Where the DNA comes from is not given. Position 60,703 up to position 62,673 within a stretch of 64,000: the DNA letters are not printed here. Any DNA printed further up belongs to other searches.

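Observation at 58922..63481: Translationally coupled ferredoxin / radical-SAM / DUF116::polyprenyl-synthase / prenyltransferase-repeat operon: candidate undescribed isoprenoid-modifying system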

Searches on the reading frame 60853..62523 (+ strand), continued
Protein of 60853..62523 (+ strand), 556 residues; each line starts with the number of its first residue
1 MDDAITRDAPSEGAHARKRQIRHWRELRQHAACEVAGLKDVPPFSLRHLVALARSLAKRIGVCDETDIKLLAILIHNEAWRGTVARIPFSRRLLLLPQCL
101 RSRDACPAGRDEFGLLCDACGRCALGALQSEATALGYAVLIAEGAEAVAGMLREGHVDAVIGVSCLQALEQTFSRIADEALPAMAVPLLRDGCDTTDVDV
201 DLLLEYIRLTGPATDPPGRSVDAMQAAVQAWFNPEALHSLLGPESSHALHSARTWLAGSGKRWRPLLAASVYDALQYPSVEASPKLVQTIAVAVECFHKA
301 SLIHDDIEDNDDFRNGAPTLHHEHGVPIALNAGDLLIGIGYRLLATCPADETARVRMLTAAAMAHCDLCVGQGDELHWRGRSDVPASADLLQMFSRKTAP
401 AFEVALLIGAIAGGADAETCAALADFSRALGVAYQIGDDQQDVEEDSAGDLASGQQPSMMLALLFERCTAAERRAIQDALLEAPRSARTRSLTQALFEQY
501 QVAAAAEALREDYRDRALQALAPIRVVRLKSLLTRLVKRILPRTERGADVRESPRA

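Call 33: search_protein_families(library=ncbifam, proteins=[L004:4012-4488:+, L004:4466-5596:+, L004:5593-5922:+, L004:5919-6797:+, L004:10683-12464:+, L004:12461-13627:+, L074:1250-2809:+], max_evalue=0.001)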
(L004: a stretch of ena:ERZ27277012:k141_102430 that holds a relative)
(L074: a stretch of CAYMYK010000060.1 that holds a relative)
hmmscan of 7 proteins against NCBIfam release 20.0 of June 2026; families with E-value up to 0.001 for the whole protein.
L004:4012-4488:+ (158 aa): 4 families
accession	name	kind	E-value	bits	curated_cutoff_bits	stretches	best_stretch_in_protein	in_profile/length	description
NF002270.0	PRK01202.1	subfamily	4.1e-22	78.3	117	1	20-124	4-107/129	glycine cleavage system protein GcvH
TIGR00527.1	gcvH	equivalog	6.7e-20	71.5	115.85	1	23-126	5-107/129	glycine cleavage system protein GcvH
NF045810.1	GcvH_rel_desulf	equivalog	4.4e-11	42.8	150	1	21-124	13-114/167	GcvH-related protein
TIGR03077.1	not_gcvH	equivalog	8.5e-05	22.6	144.05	1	27-123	3-98/110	glycine cleavage protein H-like protein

L004:4466-5596:+ (376 aa): 11 families
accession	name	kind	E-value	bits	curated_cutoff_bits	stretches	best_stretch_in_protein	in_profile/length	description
NF041053.1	CobW_rel_Se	equivalog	9.4e-18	64.6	180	1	10-211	2-192/195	CobW-related selenoprotein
NF038288.1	chaper_GTP_ZigA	equivalog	1e-14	54.3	600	1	13-104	5-102/390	zinc metallochaperone GTPase ZigA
TIGR00073.1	hypB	equivalog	1.8e-12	47.2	121.2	2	155-215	150-212/217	hydrogenase nickel incorporation protein HypB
TIGR02475.1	CobW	equivalog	1.3e-11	44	332.1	1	12-101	7-102/342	cobalamin biosynthesis protein CobW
NF008578.0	PRK11537.1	equivalog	9.1e-08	31.7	361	1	12-85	7-79/318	GTPase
TIGR00750.1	lao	equivalog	3.5e-07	29.6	240.75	1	8-55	33-80/300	methylmalonyl Co-A mutase-associated GTPase MeaB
NF006958.0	PRK09435.1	equivalog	1.4e-05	24.3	329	0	8-51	56-99/333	methylmalonyl Co-A mutase-associated GTPase MeaB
NF007775.0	PRK10463.1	equivalog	7.5e-05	22.2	385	0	156-212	225-283/290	hydrogenase nickel incorporation protein HypB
TIGR00064.1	ftsY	equivalog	0.00031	20.1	260.7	1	7-46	77-116/279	signal recognition particle-docking protein FtsY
NF000908.1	PRK00089.1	equivalog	0.00041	19.7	237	1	159-214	108-164/291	GTPase Era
TIGR03594.1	GTPase_EngA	equivalog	0.00076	18.6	306.7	0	150-216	275-345/432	ribosome biogenesis GTPase Der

L004:5593-5922:+ (109 aa): 0 families

L004:5919-6797:+ (292 aa): 15 families
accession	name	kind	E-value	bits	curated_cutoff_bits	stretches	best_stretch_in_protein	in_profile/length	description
TIGR02179.1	PorD_KorD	subfamily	3.2e-11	43.2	60.05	1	99-165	9-73/78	2-oxoacid:acceptor oxidoreductase, delta subunit, pyruvate/2-ketoisovalerate family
NF040684.1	PorD_Arch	equivalog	6.4e-09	35.8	120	1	100-165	17-80/85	pyruvate synthase subunit PorD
NF045790.1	OxalOxreddelta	equivalog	1.5e-08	34.1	230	1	78-164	226-306/316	oxalate oxidoreductase subunit delta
NF040864.1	HgcB_ferredoxin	equivalog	2.7e-07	30.3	99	1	113-165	12-62/93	mercury methylation ferredoxin HgcB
NF043039.1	HgcAB_like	equivalog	7.4e-07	29.1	285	1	112-164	297-349/350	HgcAB-like fusion protein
NF007202.0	PRK09623.1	equivalog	3.1e-06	27.4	166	1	102-166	38-100/105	3-methyl-2-oxobutanoate dehydrogenase subunit delta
NF045763.1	PhenlGlyoxDHPadF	equivalog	1.4e-05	25.2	150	1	102-164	18-77/78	NADH-dependent phenylglyoxylate dehydrogenase subunit delta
NF042909.1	FMH_DH_FwdF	exception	1.9e-05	23.9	375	1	111-171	221-281/336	tungsten-dependent formylmethanofuran dehydrogenase subunit FwdF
NF007204.0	PRK09625.1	equivalog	3.2e-05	24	125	1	101-167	45-112/133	pyruvate flavodoxin oxidoreductase subunit delta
NF045766.1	PhenlGlyoxDHPadI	equivalog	3.2e-05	22.9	700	1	113-167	84-136/443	NADH-dependent phenylglyoxylate dehydrogenase subunit beta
NF007203.0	PRK09624.1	equivalog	3.4e-05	24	171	1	100-165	36-99/105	pyuvate ferredoxin oxidoreductase subunit delta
NF041778.1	hetero_SS_HdrA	equivalog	3.5e-05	21.8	1400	1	105-170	577-639/771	ferredoxin:CoB-CoM heterodisulfide reductase subunit HdrA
TIGR04270.1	Rama_corrin_act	subfamily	5.8e-05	21.6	500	1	114-168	477-531/534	methylamine methyltransferase corrinoid protein reductive activase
NF040770.1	hetero_SS_HdrA2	exception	7.9e-05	20.9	1100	1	107-175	569-634/777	CoB-CoM heterodisulfide reductase HdrA2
NF041891.1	hdrA_Methbact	equivalog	0.00016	20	1300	1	105-165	562-619/762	ferredoxin:CoB-CoM heterodisulfide reductase subunit HdrA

L004:10683-12464:+ (593 aa): 5 families
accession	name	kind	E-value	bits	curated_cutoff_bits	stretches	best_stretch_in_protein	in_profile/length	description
TIGR01787.1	squalene_cyclas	subfamily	7.4e-34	117.3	322.7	2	291-587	294-619/622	squalene/oxidosqualene cyclases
TIGR03463.1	osq_cycl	subfamily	2.4e-26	92.2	851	2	293-586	306-632/634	2,3-oxidosqualene cyclase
TIGR01507.1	hopene_cyclase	equivalog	8.9e-24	83.8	431.1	2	293-587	319-632/640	squalene--hopene cyclase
NF053823.1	SCO2321_fam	equivalog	9.9e-20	70.8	300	2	483-542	111-170/405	SCO2321 family membrane protein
TIGR04277.1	squa_tetra_cyc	equivalog_domain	1.3e-07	30.6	500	0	349-402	360-409/624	tetrahymanol synthase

L004:12461-13627:+ (388 aa): 25 families
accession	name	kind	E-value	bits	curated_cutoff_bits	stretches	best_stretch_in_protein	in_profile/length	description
NF010611.0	PRK14012.1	equivalog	5.2e-151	503.2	548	1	3-383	6-384/406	IscS subfamily cysteine desulfurase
TIGR02006.1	IscS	equivalog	2.5e-148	494.4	643.2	1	3-383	4-380/402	IscS subfamily cysteine desulfurase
TIGR03402.1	FeS_nifS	equivalog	5.3e-134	446.7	530.75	1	4-383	1-375/379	cysteine desulfurase NifS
TIGR03235.1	DNA_S_dndA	equivalog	1.4e-131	439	480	1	5-358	1-353/353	cysteine desulfurase DndA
TIGR03403.1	nifS_epsilon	equivalog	5.8e-102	341.4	587.7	1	4-383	1-378/382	NifS family cysteine desulfurase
NF002806.0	PRK02948.1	subfamily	2.1e-86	290.3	304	1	4-379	2-373/381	IscS subfamily cysteine desulfurase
TIGR01979.1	sufS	subfamily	5.6e-49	167.1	475.1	1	3-377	19-398/403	SufS family cysteine desulfurase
TIGR01977.1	am_tr_V_EF2568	hypoth_equivalog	4.1e-45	154.4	377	1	4-375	1-374/376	cysteine desulfurase family protein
NF041166.1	f2_encap_cargo1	exception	2.3e-32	112.9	800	1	3-235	246-476/623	family 2A encapsulin nanocompartment cargo protein cysteine desulfurase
TIGR03392.1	FeS_syn_CsdA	equivalog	2.4e-30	106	493.6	1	2-218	16-232/398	cysteine desulfurase CsdA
NF008126.0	PRK10874.1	equivalog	3.2e-30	105.6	607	1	2-257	19-287/401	cysteine desulfurase CsdA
TIGR01976.1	am_tr_V_VC1184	hypoth_equivalog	2.8e-29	102.6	352.35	1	3-268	19-284/401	cysteine desulfurase-like protein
NF006791.0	PRK09295.1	equivalog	1.5e-28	100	661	1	4-220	25-241/406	cysteine desulfurase SufS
NF040779.1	Sec_lyase_SclA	exception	6.2e-27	94.5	525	1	4-235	1-228/378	selenocysteine lyase SclA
TIGR04343.1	egtE_PLP_lyase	equivalog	1.1e-21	77.1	400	1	44-302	52-307/370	ergothioneine biosynthesis PLP-dependent enzyme EgtE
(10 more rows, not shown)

L074:1250-2809:+ (519 aa): 8 families
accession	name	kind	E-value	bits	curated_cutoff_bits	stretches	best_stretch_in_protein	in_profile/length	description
TIGR04013.1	B12_SAM_MJ_1487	hypoth_equivalog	3.8e-23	81.9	251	2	131-300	53-233/382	TIGR04013 family B12-binding domain/radical SAM domain-containing protein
TIGR00089.1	TIGR00089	subfamily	1e-12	47.6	251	1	136-314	57-235/429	MiaB/RimO family radical SAM methylthiotransferase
TIGR01578.1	MiaB-like-B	hypoth_equivalog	5.9e-10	38.5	314.7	1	209-413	122-311/421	tRNA (N(6)-L-threonylcarbamoyladenosine(37)-C(2))-methylthiotransferase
TIGR01574.1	miaB-methiolase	equivalog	2.3e-06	26.9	355.3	0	145-304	66-229/437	tRNA (N6-isopentenyl adenosine(37)-C2)-methylthiotransferase MiaB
TIGR01579.1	MiaB-like-C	equivalog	3e-06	26.8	357.05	1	224-309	142-227/416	tRNA (N(6)-L-threonylcarbamoyladenosine(37)-C(2))-methylthiotransferase MtaB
TIGR01125.1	TIGR01125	equivalog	1.3e-05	24.4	356.95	0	224-301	139-218/432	30S ribosomal protein S12 methylthiotransferase RimO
TIGR04014.1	B12_SAM_MJ_0865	equivalog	0.00045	19.1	360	0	224-414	162-336/434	methyl-coenzyme M reductase glutamine C-methyltransferase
NF040546.1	rSAM_CUAEP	equivalog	0.00057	18.7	500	1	219-276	168-228/468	CUAEP/CCAEP-tail radical SAM (seleno)protein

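Call 49: predict_structure(alignment_id=A1)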
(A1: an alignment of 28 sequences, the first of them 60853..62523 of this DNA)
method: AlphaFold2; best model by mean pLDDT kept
length: 556 residues; sequences in the alignment: 28
mean_pLDDT: 83.9   pTM: 0.85
mean pLDDT of the five models: 83.9, 83.3, 82.0, 81.4, 81.0
residues with pLDDT >= 90: 294; 70-90: 163; 50-70: 73; < 50: 26
segments of 3 or more residues with pLDDT < 50: 1-10, 192-194, 448-453, 552-556
pLDDT, mean of each block of 10 residues (from residue 1): 38 74 94 94 88 96 92 93 90 80 59 55 78 89 61 73 84 75 86 65 93 66 89 93 87 91 93 78 85 96 89 87 95 96 96 97 93 86 87 92 96 95 97 93 68 66 93 86 66 89 94 94 92 90 69 38
secondary structure, 60 per line:
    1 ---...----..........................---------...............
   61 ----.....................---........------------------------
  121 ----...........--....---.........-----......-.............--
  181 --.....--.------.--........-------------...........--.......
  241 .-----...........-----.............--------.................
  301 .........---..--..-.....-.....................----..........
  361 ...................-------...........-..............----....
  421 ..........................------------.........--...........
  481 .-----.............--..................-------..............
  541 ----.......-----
elements in order: H11-36 H46-60 H65-85 E92-96 H125-135 E138-141 H145-153 E159-164 H166-178 E183-187 H200-207 H221-231 H234-241 H247-257 H263-275 H284-309 H320-324 H326-346 H351-379 H387-397 H399-412 H417-446 H459-467 H470-481 H487-499 H502-519 H527-540 H545-551

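Call 64: search_solved_structures(query=L004:10683-12464:+, max_evalue=0.00001)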
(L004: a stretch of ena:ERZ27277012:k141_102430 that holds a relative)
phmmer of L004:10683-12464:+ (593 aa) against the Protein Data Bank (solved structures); distinct sequences matched with E-value up to 0.00001: 11.
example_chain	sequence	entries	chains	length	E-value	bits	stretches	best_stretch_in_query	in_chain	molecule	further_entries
1gsz_A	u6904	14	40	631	9.7e-18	67.7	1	222-587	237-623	SQUALENE--HOPENE CYCLASE | SQUALENE-HOPENE CYCLASE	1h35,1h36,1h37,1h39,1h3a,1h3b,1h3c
3sqc_A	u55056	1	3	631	1.4e-16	63.9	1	222-587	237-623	SQUALENE--HOPENE CYCLASE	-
2sqc_A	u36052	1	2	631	1.5e-16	63.8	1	222-587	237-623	SQUALENE-HOPENE CYCLASE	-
8pak_A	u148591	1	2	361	8e-09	38.3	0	437-541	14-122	Squalene--hopene cyclase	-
7xq4_A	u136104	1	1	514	1e-07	34.6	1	272-532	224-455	SQHop_cyclase_C domain-containing protein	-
7xr7_A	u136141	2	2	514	1.7e-07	33.9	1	272-532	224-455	SQHop_cyclase_C domain-containing protein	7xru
8zg5_A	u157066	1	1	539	1.9e-07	33.7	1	272-532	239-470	Squalene cyclase C-terminal domain-containing protein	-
7xqz_A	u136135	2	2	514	2.1e-07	33.6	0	272-532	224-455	SQHop_cyclase_C domain-containing protein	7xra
8zg1_A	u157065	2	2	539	2.2e-07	33.5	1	272-531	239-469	Squalene cyclase C-terminal domain-containing protein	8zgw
8zg0_A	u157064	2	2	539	5.1e-07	32.3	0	272-531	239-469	Squalene cyclase C-terminal domain-containing protein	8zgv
8paj_A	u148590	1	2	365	9.6e-06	28.1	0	438-541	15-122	Squalene-hopene/tetraprenyl-beta-curcumene cyclase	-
